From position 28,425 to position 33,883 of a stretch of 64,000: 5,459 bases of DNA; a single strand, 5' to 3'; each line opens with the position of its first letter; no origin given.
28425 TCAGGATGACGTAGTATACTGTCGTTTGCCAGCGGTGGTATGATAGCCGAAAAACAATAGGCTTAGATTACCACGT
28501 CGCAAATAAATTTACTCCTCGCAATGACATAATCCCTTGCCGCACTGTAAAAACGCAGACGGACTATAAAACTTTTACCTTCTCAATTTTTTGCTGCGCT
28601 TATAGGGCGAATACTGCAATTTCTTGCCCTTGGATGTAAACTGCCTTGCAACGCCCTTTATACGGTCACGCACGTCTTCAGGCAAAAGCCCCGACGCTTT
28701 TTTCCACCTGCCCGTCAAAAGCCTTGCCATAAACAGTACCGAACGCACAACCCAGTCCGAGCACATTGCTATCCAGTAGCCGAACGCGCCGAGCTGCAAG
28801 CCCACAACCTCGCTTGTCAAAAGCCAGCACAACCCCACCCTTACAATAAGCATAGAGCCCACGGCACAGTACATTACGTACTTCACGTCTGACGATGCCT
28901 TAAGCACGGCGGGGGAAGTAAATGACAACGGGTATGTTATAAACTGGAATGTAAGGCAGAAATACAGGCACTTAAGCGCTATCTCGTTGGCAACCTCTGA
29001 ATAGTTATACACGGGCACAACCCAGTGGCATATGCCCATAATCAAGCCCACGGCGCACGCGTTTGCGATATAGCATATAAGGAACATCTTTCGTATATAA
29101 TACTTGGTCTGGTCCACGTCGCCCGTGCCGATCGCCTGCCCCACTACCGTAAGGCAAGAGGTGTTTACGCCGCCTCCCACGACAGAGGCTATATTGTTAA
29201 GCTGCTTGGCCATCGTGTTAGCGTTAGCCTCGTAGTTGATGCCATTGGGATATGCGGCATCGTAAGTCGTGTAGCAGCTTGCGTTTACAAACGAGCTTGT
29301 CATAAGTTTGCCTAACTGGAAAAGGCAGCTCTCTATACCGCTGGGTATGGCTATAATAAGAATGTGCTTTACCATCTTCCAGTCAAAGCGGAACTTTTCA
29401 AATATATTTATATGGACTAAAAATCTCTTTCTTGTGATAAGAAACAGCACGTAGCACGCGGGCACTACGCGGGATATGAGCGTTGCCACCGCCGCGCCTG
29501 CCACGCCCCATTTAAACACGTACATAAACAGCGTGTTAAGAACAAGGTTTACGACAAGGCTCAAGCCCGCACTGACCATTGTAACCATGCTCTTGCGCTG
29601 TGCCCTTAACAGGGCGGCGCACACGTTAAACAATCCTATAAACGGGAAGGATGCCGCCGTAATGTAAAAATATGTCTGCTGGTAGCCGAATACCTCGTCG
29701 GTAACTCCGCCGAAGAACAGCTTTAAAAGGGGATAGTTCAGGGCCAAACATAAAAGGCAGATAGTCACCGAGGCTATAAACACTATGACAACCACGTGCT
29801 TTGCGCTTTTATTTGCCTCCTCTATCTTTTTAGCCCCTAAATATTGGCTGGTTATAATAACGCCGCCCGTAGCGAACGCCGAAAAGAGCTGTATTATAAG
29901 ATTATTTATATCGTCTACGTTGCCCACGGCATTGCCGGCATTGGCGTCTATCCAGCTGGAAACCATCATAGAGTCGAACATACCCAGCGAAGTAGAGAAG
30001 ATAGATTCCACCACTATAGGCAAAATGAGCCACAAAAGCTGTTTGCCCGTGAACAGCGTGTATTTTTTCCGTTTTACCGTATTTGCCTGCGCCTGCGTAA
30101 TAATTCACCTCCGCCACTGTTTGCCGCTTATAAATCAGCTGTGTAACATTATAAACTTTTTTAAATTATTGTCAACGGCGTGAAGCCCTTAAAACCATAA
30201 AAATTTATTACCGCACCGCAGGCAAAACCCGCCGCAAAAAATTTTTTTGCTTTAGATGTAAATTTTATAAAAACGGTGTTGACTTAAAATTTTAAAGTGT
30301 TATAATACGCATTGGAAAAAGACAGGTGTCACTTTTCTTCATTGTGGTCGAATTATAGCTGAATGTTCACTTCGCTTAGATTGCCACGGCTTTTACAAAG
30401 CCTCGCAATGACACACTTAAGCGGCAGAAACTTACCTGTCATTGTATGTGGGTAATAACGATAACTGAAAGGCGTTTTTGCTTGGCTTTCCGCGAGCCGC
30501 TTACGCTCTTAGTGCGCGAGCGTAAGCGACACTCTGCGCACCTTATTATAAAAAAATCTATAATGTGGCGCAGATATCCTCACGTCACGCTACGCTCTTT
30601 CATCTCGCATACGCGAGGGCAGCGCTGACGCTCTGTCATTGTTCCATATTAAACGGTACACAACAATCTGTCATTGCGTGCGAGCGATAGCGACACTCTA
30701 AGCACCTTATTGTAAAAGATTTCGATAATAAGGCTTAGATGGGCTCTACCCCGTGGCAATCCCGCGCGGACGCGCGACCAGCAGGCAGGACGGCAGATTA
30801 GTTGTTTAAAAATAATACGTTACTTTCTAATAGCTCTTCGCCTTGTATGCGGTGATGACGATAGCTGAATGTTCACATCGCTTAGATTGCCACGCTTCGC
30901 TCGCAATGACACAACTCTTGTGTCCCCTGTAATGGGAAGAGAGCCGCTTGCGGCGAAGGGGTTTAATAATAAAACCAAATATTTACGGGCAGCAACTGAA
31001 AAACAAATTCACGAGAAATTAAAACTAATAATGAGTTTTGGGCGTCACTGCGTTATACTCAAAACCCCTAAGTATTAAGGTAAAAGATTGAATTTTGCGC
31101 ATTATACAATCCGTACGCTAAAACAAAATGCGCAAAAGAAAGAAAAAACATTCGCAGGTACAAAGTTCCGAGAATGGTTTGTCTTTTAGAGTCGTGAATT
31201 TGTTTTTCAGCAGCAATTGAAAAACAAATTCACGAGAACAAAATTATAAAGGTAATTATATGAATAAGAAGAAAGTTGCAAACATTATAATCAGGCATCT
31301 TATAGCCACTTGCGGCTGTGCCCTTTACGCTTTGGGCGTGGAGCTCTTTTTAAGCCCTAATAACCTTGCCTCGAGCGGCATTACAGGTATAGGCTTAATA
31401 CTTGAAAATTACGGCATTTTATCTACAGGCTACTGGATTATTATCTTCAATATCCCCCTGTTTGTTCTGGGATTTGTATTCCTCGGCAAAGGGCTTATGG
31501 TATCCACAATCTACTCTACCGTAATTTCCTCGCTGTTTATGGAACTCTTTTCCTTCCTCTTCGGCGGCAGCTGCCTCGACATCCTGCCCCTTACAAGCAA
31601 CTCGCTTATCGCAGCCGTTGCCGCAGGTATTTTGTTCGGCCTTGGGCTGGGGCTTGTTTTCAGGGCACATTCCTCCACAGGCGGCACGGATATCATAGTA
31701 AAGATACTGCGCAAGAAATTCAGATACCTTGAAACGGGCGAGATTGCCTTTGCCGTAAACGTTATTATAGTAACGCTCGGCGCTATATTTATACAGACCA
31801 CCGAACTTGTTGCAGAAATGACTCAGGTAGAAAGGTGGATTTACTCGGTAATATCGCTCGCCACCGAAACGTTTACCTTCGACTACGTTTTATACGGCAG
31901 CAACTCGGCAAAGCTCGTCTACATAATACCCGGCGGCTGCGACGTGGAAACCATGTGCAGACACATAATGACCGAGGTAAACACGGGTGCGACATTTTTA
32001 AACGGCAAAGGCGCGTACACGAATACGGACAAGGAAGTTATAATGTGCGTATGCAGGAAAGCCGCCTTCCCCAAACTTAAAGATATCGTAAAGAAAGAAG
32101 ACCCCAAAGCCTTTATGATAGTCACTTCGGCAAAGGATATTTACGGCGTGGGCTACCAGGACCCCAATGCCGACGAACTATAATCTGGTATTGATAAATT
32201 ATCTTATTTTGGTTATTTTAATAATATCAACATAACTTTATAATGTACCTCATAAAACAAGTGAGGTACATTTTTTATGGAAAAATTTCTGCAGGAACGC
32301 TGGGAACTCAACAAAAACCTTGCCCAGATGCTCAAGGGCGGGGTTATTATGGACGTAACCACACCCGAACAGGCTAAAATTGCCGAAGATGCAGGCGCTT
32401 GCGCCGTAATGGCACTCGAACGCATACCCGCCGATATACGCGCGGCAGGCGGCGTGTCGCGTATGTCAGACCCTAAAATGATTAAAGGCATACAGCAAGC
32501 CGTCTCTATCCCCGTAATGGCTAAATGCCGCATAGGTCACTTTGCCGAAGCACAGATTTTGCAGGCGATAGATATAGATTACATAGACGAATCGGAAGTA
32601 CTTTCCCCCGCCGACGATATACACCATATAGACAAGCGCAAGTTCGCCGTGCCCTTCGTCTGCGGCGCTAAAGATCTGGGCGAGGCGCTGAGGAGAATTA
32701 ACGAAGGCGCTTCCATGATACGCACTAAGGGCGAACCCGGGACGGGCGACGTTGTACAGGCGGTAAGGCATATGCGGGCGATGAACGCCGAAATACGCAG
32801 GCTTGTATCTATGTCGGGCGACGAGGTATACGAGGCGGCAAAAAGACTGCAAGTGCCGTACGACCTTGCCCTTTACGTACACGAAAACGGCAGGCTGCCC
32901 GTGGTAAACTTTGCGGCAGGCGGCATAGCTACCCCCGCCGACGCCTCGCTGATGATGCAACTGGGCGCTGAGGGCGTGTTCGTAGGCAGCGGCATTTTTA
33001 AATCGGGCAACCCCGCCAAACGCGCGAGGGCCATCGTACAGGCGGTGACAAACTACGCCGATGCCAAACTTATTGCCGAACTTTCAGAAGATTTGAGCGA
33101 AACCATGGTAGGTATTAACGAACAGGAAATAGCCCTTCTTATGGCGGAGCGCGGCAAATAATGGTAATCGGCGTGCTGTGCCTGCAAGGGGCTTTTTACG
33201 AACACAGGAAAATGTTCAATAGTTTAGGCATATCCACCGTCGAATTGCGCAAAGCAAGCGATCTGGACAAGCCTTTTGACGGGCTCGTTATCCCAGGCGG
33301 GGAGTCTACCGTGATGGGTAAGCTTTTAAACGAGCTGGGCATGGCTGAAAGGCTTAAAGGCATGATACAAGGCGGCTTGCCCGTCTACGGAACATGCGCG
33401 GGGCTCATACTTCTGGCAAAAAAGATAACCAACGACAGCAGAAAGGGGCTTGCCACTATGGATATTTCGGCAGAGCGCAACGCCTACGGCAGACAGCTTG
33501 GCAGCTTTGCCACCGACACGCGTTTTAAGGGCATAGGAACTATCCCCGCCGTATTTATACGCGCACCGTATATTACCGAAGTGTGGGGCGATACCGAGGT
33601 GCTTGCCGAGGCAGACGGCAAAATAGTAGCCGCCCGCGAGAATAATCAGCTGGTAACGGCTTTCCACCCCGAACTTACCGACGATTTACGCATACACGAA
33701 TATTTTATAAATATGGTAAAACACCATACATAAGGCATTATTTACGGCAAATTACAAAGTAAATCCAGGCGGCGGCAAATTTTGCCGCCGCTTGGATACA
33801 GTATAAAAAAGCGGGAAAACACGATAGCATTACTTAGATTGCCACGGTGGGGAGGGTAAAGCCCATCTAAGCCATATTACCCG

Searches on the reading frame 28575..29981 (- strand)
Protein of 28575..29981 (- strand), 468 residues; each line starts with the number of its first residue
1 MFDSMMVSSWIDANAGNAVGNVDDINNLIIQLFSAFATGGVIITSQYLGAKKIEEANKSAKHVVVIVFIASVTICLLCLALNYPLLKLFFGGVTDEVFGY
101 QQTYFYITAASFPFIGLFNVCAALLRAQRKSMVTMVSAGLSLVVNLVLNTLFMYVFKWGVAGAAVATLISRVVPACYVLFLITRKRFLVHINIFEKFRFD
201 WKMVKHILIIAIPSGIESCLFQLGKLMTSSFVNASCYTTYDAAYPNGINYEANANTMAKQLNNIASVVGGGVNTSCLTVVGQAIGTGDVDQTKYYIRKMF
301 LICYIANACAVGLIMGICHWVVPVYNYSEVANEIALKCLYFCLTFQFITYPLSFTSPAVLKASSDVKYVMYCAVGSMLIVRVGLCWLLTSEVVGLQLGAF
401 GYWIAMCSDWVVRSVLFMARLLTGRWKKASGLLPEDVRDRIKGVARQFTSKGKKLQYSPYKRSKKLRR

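Call 62: search_protein_families(library=pfam, proteins=[window:28575-29981:-], max_evalue=0.00001)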
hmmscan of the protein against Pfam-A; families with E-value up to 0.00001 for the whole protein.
window:28575-29981:- (468 aa): 2 families
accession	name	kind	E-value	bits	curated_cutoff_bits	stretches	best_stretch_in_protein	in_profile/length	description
PF01554.23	MatE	-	5.4e-29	101.4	24.9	2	1-150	14-160/161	MatE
PF03023.19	MurJ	-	2.6e-07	30.1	27.4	1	45-220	262-432/451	Lipid II flippase MurJ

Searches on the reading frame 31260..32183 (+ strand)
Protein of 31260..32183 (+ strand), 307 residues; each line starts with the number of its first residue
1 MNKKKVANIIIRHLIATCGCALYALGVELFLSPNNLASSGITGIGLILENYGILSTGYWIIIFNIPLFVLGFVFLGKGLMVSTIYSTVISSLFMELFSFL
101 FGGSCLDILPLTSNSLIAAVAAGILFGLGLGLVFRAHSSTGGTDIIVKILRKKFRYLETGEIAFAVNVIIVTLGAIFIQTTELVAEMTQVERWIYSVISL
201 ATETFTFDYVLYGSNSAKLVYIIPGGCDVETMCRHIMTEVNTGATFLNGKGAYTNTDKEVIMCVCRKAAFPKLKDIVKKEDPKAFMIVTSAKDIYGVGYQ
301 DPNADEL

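Call 25: find_encoding_contigs(protein=window:31260-32183:+, flank=4000, max_places=6)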
Protein window:31260-32183:+ (307 aa): no gene with exactly this product is on record in the collection.

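Call 62: search_protein_families(library=pfam, proteins=[window:31260-32183:+], max_evalue=0.00001)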
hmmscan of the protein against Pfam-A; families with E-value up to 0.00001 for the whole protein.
window:31260-32183:+ (307 aa): 2 families
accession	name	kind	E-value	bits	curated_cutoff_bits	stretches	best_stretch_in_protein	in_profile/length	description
PF02588.21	YitT_membrane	-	1.1e-46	159.2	24.3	1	14-223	3-193/205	Uncharacterised 5xTM membrane BCR, YitT family COG1284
PF10035.14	DUF2179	-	1.3e-21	76.6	22.8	1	243-296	2-55/55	Uncharacterized protein conserved in bacteria (DUF2179)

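Call 75: find_homologous_proteins(query=window:31260-32183:+, max_evalue=1e-40)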
Query window:31260-32183:+ (307 aa): 540 proteins with E <= 1e-40 among 5979 candidates; the best 120 are listed.
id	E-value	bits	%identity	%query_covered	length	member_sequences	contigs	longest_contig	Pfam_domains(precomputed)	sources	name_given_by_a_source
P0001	2.8e-196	668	100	100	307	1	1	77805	PF19700.6,PF10035.15,PF02588.22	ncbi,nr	ncbi:MAG: YitT family protein [Clostridia bacterium]|nr:YitT family protein [Clostridia bacterium]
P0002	2.0e-178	610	89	100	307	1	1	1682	PF19700.6,PF10035.15,PF02588.22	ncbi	-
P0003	2.1e-171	587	88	100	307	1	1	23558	PF19700.6,PF10035.15,PF02588.22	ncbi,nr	ncbi:MAG: YitT family protein [Clostridia bacterium]|nr:YitT family protein [Clostridia bacterium]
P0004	1.3e-154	532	79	100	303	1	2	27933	PF19700.6,PF10035.15,PF02588.22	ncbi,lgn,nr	ncbi:MAG: YitT family protein [Clostridia bacterium]|nr:YitT family protein [Clostridia bacterium]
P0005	2.3e-106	373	58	100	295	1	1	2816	PF19700.6,PF10035.15,PF02588.22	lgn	-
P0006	1.9e-104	367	57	100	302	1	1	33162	PF19700.6,PF10035.15,PF02588.22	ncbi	-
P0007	4.1e-98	346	54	100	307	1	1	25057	PF19700.6,PF10035.15,PF02588.22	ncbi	-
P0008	2.8e-95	337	50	100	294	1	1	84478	PF19700.6,PF10035.15,PF02588.22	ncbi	-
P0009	5.5e-89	316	49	100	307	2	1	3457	PF10035.15,PF02588.22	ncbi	-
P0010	1.8e-86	308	50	100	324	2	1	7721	PF19700.6,PF10035.15,PF02588.22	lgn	-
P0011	4.8e-86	307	50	100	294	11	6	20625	PF19700.6,PF10035.15,PF02588.22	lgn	-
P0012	4.1e-85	304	49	100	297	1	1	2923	PF10035.15,PF02588.22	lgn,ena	-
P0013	4.1e-85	304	50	100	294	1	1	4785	PF10035.15,PF02588.22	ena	-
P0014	2.1e-84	301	50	100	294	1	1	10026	PF10035.15,PF02588.22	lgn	-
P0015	7.3e-84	299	50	100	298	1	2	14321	PF19700.6,PF10035.15,PF02588.22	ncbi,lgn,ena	-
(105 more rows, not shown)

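Call 76: find_encoding_contigs(protein=P0003, flank=3000, max_places=3)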
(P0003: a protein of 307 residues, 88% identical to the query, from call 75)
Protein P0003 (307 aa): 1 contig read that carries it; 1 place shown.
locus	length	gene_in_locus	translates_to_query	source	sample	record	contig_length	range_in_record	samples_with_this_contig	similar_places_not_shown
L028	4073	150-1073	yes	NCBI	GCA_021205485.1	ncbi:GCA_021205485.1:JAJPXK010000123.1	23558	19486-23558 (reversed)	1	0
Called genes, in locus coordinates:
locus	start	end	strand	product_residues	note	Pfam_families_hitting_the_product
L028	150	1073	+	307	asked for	PF19700:DUF6198, PF02588:YitT_membrane, PF10035:DUF2179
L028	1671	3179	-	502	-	PF04616:Glyco_hydro_43, PF17851:GH43_C2 (weak)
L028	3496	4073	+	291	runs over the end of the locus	PF01680:SOR_SNZ, PF05690:ThiG (weak)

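Call 77: find_encoding_contigs(protein=P0004, flank=3000, max_places=3)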
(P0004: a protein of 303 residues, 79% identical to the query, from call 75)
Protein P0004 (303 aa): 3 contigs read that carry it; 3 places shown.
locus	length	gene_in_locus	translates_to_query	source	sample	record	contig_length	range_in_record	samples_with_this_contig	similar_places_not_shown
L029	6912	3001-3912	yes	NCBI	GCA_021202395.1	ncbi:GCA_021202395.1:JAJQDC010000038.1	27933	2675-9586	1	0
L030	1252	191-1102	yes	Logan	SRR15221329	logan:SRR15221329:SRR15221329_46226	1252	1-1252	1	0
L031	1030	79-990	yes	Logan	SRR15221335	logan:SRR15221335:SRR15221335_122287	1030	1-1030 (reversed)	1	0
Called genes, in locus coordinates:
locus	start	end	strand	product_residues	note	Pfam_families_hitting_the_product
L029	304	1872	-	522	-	PF01554:MatE, PF03023:MurJ (weak), PF01554:MatE (weak)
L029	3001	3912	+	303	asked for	PF19700:DUF6198, PF02588:YitT_membrane, PF10035:DUF2179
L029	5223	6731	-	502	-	PF04616:Glyco_hydro_43, PF17851:GH43_C2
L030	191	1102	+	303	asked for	PF19700:DUF6198, PF02588:YitT_membrane, PF10035:DUF2179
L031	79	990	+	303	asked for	PF19700:DUF6198, PF02588:YitT_membrane, PF10035:DUF2179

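Call 78: find_encoding_contigs(protein=P0002, flank=3000, max_places=3)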
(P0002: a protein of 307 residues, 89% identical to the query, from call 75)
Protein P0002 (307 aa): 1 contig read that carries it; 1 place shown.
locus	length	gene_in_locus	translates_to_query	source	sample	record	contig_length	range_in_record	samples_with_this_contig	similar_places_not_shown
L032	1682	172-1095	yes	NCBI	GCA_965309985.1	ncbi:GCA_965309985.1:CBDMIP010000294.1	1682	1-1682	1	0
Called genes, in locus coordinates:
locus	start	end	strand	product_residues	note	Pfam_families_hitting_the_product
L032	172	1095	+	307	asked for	PF19700:DUF6198, PF02588:YitT_membrane, PF10035:DUF2179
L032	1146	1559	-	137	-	-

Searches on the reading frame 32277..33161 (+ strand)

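Call 63: search_protein_families(library=pfam, proteins=[window:32277-33161:+], max_evalue=0.00001)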
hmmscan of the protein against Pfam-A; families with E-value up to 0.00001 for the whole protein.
window:32277-33161:+ (294 aa): 2 families
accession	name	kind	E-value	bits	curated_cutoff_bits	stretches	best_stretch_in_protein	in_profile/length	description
PF01680.23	SOR_SNZ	-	3.4e-108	360.6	27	1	10-214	3-207/207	SOR/SNZ family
PF05690.20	ThiG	-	6.8e-10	39.1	23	1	195-261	165-228/247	Thiazole biosynthesis protein ThiG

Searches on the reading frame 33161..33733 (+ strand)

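Call 63: search_protein_families(library=pfam, proteins=[window:33161-33733:+], max_evalue=0.00001)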
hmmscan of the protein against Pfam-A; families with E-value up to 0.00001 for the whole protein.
window:33161-33733:+ (190 aa): 3 families
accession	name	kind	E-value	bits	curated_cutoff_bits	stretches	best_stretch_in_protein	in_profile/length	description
PF01174.25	SNO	-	7e-55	186.2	27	1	5-187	1-187/188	SNO glutamine amidotransferase family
PF07685.20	GATase_3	-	5.3e-10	39.7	27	1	31-105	33-116/196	CobB/CobQ-like glutamine amidotransferase domain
PF03575.23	Peptidase_S51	-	5.1e-06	26.8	23.9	1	16-94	53-138/206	Peptidase family S51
